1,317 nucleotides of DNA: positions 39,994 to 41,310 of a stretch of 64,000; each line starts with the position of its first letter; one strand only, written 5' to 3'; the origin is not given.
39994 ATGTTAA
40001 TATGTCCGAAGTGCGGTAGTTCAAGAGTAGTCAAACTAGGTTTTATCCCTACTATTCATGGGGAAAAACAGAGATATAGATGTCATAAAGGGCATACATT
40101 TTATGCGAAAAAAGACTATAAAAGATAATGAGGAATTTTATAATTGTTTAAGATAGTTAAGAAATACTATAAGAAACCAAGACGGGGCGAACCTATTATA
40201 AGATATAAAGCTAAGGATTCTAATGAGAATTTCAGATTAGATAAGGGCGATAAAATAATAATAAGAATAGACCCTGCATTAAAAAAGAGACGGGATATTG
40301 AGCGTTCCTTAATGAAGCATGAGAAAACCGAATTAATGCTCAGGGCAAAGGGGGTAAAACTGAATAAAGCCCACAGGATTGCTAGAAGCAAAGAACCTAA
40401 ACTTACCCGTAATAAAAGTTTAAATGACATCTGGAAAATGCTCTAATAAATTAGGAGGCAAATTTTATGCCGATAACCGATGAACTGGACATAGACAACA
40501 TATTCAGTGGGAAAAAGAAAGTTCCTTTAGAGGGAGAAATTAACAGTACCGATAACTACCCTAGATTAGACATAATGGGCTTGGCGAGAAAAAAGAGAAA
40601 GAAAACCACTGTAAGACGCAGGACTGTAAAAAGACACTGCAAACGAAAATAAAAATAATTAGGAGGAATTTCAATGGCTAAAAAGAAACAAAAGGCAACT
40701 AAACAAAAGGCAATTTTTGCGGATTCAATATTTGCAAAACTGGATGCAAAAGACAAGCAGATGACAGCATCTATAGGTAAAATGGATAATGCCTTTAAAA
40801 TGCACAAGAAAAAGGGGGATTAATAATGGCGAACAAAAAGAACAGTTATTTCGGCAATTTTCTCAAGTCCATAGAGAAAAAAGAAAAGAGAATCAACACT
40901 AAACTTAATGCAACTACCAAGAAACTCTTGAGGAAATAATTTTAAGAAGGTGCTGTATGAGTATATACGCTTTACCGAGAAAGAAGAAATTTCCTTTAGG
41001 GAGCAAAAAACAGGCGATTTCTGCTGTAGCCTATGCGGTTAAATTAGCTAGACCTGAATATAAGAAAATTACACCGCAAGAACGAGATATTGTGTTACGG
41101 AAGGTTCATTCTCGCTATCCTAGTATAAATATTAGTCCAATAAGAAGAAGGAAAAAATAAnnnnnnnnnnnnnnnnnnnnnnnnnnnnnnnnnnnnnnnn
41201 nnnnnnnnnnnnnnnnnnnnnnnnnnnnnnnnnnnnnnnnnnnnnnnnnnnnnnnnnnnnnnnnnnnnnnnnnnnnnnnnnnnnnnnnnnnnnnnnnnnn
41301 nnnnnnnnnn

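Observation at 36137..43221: Two clusters of at least 15 tiny, extremely Lys/Arg-rich proteins with near-consensus Shine-Dalgarno sites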

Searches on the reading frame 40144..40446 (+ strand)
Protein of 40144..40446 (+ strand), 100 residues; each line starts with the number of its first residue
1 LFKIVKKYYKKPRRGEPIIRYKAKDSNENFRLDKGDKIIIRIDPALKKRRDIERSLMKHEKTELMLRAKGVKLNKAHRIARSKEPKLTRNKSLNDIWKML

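Call 8: search_protein_families(library=pfam, max_evalue=0.1, proteins=[window:40144-40446:+])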
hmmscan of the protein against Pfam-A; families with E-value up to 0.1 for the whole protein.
window:40144-40446:+ (100 aa): 1 family
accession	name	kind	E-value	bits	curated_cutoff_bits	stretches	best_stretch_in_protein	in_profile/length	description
PF08200.17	Phage_1_1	-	0.016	16.1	21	1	58-83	12-35/40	Bacteriophage 1.1 Protein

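Call 49: predict_structure(alignment_id=A5)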
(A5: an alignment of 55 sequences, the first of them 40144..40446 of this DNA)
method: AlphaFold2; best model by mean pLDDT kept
length: 100 residues; sequences in the alignment: 55
mean_pLDDT: 82.7   pTM: 0.70
mean pLDDT of the five models: 82.7, 82.3, 81.5, 81.5, 80.9
residues with pLDDT >= 90: 7; 70-90: 79; 50-70: 11; < 50: 3
segments of 3 or more residues with pLDDT < 50: 25-27
pLDDT, mean of each block of 10 residues (from residue 1): 83 86 60 74 89 89 85 87 86 88
secondary structure, 60 per line:
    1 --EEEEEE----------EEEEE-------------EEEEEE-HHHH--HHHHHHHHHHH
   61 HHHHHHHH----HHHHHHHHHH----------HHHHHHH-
elements in order: E3-8 E19-23 E37-42 H44-47 H50-68 H73-82 H93-99

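Call 57: search_protein_families(library=phrogs, max_evalue=0.001, proteins=[window:40144-40446:+])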
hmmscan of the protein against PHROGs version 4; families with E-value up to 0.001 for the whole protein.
window:40144-40446:+ (100 aa): 0 families

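Call 70: search_solved_structures(query=A5, max_evalue=10, show_alignments=3)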
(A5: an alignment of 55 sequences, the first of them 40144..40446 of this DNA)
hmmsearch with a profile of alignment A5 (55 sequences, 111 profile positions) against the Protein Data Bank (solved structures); distinct sequences matched with E-value up to 10: 0.

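Call 71: search_protein_families(library=pfam, alignment_id=A5, max_evalue=1)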
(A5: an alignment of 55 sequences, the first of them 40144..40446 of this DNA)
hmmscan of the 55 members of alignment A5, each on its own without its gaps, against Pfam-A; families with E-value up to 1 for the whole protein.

A. member 1, window:40144-40446:+ (100 aa): 3 families
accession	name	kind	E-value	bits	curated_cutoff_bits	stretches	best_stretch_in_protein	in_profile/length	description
PF08200.17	Phage_1_1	-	0.016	16.1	21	1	58-83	12-35/40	Bacteriophage 1.1 Protein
PF08207.18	EFP_N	-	0.13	12.7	23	1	2-28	18-44/58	Elongation factor P (EF-P) KOW-like domain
PF00298.24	Ribosomal_L11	-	0.29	12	21.4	0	47-99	10-57/69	Ribosomal protein L11, RNA binding domain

B. families by the number of members that match (of 55 scanned): 25 families
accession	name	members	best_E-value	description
PF22863.1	TraI_middle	4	0.0014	TraI-like middle domain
PF08314.17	Sec39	3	0.021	Secretory pathway protein Sec39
PF20103.6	DUF6493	3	0.053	Domain of unknown function (DUF6493)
PF08200.17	Phage_1_1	2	0.016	Bacteriophage 1.1 Protein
PF13711.11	DUF4160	2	0.038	Domain of unknown function (DUF4160)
PF00956.23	NAP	2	0.051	Nucleosome assembly protein (NAP)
PF08207.18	EFP_N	2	0.077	Elongation factor P (EF-P) KOW-like domain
PF25234.1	Periphilin_C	2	0.085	Periphilin C-terminal domain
PF02742.21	Fe_dep_repr_C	2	0.16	Iron dependent repressor, metal binding and dimerisation domain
PF00298.24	Ribosomal_L11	2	0.29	Ribosomal protein L11, RNA binding domain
PF17925.6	TetR_C_20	1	0.00037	Tetracyclin repressor-like, C-terminal domain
PF07216.17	LcrG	1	0.019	LcrG protein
PF16275.10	SF1-HH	1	0.025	Splicing factor 1 helix-hairpin domain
PF20990.2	DUF2207_C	1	0.036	Predicted membrane protein (DUF2207) C-terminal domain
PF04343.18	DUF488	1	0.042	Domain of unknown function DUF488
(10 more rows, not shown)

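Call 79: search_dna_similar(query=window:40144-40446:+, collection=phages, mode=protein, max_evalue=0.01)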
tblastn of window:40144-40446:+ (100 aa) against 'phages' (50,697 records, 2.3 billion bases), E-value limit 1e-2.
No match.

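Call 89: search_protein_representatives(alignment_id=A5)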
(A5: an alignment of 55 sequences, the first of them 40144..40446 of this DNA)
Query: 55 sequences, 111 profile positions. Proteins with E-value up to 0.001 (for the whole library): 45; up to 1e-10: 33; up to 1e-30: 4. The best 45 are listed.
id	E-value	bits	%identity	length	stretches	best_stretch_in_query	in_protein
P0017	5.9e-37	142.3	-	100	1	7-105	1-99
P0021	1.2e-34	134.8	-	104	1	1-104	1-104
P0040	2.2e-34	134.0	-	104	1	1-103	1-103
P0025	3.0e-32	127.2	-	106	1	2-104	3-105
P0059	1.5e-29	118.4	-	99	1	7-104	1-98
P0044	3.1e-29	117.5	-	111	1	6-105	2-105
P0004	6.5e-29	116.4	-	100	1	8-103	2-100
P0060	5.5e-28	113.4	-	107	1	6-109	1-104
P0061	4.3e-25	104.1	-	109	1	6-108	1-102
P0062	2.0e-23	98.8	-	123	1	6-108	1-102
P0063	1.7e-20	89.3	-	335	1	6-109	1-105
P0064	2.4e-20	88.9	-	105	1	6-105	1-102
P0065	2.5e-20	88.8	-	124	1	7-104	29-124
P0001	3.9e-20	88.2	-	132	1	6-100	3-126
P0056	1.7e-19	86.1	-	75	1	39-106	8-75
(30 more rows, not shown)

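Call 100: fold_search(model_id=the predicted structure, library=viral)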
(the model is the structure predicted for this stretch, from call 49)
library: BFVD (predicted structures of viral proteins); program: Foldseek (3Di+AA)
matches with E <= 10: 157; with E <= 0.001: 0
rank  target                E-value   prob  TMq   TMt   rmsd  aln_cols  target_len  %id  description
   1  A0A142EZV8            3.9e-01  0.63  0.46  0.29   3.1        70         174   13  (no name in the UniProt tables at hand)
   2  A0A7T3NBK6            3.9e-01  0.28  0.32  0.16   5.9        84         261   17  Uncharacterized protein [Serratia phage vB_SmaM_Yaphecito]
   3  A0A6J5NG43            9.7e-01  0.54  0.39  0.33   1.7        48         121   21  SprT-like [uncultured Caudovirales phage]
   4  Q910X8                9.7e-01  0.44  0.35  0.26   6.5        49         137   20  Capsid protein (Fragment) [Human astrovirus-4]
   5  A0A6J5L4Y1            9.7e-01  0.10  0.32  0.22  22.4        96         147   12  DUF2061 domain-containing protein [uncultured Caudovirales phage]
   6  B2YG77                1.2e+00  0.06  0.23  0.07  12.1        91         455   13  Uncharacterized protein [Musca hytrovirus(isolate Musca domestica/United States/Boucias/-)]
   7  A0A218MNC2            1.3e+00  0.15  0.40  0.40  10.6       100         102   14  Uncharacterized protein [uncultured virus]
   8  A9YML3                1.3e+00  0.21  0.49  0.34   5.9       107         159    9  SprT [Helicoverpa armigera granulovirus]
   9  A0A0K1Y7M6            1.3e+00  0.07  0.28  0.12  17.8        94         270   11  (no name in the UniProt tables at hand)
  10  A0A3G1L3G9            1.5e+00  0.33  0.46  0.25   3.3        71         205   18  Putative transcription elongation protein [Synechococcus phage S-CBWM1]
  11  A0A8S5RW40            1.5e+00  0.25  0.52  0.23   4.5        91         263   18  Uncharacterized protein [Siphoviridae sp. ctHip2]
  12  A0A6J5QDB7            1.5e+00  0.13  0.41  0.31   8.3       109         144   10  Uncharacterized protein [uncultured Caudovirales phage]
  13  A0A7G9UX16            1.5e+00  0.06  0.23  0.23   6.8        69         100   12  (no name in the UniProt tables at hand)
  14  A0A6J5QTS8            1.6e+00  0.44  0.32  0.54   2.9        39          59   28  Uncharacterized protein [uncultured Caudovirales phage]
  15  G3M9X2                1.9e+00  0.06  0.33  0.28   8.4       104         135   16  Gp231 [Bacillus phage G]
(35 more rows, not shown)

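Call 110: search_protein_families(library=ncbifam, max_evalue=0.1, proteins=[window:40144-40446:+])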
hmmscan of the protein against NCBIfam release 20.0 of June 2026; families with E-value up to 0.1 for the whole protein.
window:40144-40446:+ (100 aa): 0 families

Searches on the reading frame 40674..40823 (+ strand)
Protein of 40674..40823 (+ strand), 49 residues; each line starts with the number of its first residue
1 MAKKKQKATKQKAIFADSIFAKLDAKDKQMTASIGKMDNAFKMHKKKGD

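Call 8: search_protein_families(library=pfam, max_evalue=0.1, proteins=[window:40674-40823:+])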
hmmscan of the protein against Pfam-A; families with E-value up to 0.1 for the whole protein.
window:40674-40823:+ (49 aa): 1 family
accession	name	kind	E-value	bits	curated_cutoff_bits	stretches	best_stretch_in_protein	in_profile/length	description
PF16973.10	FliN_N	-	0.0069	16.7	24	1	4-28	24-48/50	Flagellar motor switch protein FliN N-terminal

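Call 57: search_protein_families(library=phrogs, max_evalue=0.001, proteins=[window:40674-40823:+])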
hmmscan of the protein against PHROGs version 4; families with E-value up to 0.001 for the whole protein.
window:40674-40823:+ (49 aa): 0 families

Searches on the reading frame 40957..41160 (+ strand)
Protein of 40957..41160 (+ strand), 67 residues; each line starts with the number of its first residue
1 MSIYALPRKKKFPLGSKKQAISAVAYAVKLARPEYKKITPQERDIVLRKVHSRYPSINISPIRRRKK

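Call 10: search_protein_families(library=pfam, max_evalue=0.1, proteins=[window:40957-41160:+])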
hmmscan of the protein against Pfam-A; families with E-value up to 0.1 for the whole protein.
window:40957-41160:+ (67 aa): 2 families
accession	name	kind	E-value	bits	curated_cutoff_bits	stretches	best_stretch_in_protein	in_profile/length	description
PF03434.18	DUF276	-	0.0035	17.1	25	1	10-60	174-224/291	DUF276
PF00171.27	Aldedh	-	0.079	11.9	23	1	11-52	22-62/461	Aldehyde dehydrogenase family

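Call 57: search_protein_families(library=phrogs, max_evalue=0.001, proteins=[window:40957-41160:+])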
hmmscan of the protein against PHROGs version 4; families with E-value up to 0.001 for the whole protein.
window:40957-41160:+ (67 aa): 0 families

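Call 62: search_solved_structures(query=A4, max_evalue=10)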
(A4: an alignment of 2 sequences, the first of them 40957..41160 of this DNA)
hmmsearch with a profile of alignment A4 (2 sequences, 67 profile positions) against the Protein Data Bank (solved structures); distinct sequences matched with E-value up to 10: 2.
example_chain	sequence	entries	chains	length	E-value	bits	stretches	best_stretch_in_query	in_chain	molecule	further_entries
36mb_A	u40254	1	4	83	1.2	12.6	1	36-60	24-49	MB07-ds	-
36ly_A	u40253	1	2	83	1.4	12.4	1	36-60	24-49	MB07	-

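Call 110: search_protein_families(library=ncbifam, max_evalue=0.1, proteins=[window:40957-41160:+])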
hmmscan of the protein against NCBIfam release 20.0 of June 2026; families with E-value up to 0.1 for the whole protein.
window:40957-41160:+ (67 aa): 0 families
